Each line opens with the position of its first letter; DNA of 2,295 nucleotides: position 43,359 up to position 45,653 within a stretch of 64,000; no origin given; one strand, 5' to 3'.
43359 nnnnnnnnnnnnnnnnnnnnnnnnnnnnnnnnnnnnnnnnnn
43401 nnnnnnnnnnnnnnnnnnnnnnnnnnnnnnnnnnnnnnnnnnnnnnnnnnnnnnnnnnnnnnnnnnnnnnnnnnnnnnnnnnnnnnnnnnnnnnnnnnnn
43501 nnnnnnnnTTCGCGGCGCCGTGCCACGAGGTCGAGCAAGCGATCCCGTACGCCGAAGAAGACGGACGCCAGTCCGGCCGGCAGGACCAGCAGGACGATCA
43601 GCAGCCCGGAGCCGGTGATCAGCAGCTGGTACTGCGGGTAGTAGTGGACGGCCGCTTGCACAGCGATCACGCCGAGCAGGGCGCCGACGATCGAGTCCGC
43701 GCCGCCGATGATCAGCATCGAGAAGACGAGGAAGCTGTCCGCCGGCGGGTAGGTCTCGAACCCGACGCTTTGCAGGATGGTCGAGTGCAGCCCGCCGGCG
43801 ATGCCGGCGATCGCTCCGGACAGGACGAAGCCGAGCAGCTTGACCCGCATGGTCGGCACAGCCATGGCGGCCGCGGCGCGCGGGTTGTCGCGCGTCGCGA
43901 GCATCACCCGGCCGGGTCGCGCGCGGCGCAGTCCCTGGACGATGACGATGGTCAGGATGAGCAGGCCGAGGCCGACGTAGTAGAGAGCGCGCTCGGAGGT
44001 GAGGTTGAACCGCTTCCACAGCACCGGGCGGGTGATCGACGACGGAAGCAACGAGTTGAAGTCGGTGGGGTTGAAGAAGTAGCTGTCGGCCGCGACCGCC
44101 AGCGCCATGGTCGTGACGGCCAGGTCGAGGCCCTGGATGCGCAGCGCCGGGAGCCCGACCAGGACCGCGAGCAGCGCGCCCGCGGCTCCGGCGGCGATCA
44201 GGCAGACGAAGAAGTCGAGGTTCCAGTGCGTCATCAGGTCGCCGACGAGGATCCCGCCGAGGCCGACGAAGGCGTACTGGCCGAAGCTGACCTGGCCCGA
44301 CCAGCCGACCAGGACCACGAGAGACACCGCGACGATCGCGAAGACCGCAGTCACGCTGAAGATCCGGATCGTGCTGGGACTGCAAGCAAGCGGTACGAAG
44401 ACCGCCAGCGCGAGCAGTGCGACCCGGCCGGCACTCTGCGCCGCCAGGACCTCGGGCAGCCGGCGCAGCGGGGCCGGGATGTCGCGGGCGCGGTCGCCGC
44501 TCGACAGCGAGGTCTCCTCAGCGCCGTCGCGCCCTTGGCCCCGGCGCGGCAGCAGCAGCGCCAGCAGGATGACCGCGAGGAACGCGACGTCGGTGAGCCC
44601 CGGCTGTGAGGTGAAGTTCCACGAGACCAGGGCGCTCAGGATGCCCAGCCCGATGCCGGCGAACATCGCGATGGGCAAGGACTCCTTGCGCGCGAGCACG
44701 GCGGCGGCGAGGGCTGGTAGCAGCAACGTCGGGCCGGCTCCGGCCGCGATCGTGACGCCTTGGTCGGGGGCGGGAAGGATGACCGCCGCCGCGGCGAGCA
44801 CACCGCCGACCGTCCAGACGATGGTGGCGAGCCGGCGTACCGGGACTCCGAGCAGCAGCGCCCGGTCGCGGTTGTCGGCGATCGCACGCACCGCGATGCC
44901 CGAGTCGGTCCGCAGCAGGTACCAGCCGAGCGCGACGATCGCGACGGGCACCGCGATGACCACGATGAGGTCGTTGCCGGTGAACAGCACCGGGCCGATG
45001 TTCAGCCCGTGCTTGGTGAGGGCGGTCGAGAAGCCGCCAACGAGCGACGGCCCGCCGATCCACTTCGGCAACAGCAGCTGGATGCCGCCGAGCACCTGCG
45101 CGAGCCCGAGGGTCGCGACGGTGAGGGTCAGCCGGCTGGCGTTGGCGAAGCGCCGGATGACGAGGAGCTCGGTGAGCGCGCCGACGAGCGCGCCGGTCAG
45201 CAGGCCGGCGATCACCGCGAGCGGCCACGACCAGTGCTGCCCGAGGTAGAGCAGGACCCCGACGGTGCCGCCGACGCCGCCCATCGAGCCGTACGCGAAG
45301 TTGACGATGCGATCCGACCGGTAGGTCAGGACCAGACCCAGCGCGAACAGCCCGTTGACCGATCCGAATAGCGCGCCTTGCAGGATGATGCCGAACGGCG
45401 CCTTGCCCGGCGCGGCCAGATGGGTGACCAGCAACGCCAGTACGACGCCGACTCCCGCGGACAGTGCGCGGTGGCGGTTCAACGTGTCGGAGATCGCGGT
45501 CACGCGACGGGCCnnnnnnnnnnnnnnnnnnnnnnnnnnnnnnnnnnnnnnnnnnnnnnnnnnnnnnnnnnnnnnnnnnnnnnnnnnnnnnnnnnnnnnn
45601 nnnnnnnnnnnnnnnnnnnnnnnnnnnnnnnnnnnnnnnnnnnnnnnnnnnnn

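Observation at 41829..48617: Complete Liv-type ABC importer encoded as one 1224-aa polypeptide, in an operon with an anchored surface protein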

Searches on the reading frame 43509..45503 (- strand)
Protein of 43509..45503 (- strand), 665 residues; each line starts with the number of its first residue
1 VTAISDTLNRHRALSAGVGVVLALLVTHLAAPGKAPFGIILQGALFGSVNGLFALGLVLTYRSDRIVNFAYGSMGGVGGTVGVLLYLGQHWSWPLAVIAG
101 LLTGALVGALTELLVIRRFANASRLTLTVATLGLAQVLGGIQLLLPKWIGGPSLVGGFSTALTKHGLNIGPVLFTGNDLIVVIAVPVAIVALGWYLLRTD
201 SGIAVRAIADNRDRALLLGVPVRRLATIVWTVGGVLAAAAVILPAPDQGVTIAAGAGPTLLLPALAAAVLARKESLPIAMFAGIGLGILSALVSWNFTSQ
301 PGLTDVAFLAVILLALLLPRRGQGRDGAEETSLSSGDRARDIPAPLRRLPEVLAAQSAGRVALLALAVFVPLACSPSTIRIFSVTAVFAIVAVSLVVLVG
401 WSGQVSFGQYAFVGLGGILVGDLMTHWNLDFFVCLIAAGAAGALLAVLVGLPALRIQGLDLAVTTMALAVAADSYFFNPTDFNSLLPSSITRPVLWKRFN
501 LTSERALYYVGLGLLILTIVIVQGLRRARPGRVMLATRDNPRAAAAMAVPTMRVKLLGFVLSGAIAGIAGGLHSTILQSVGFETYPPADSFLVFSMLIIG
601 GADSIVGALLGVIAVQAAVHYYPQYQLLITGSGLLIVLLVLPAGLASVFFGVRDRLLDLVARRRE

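Call 87: search_solved_structures(query=window:43509-45503:-, max_evalue=1)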
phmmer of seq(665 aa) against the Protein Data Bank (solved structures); distinct sequences matched with E-value up to 1: 0.
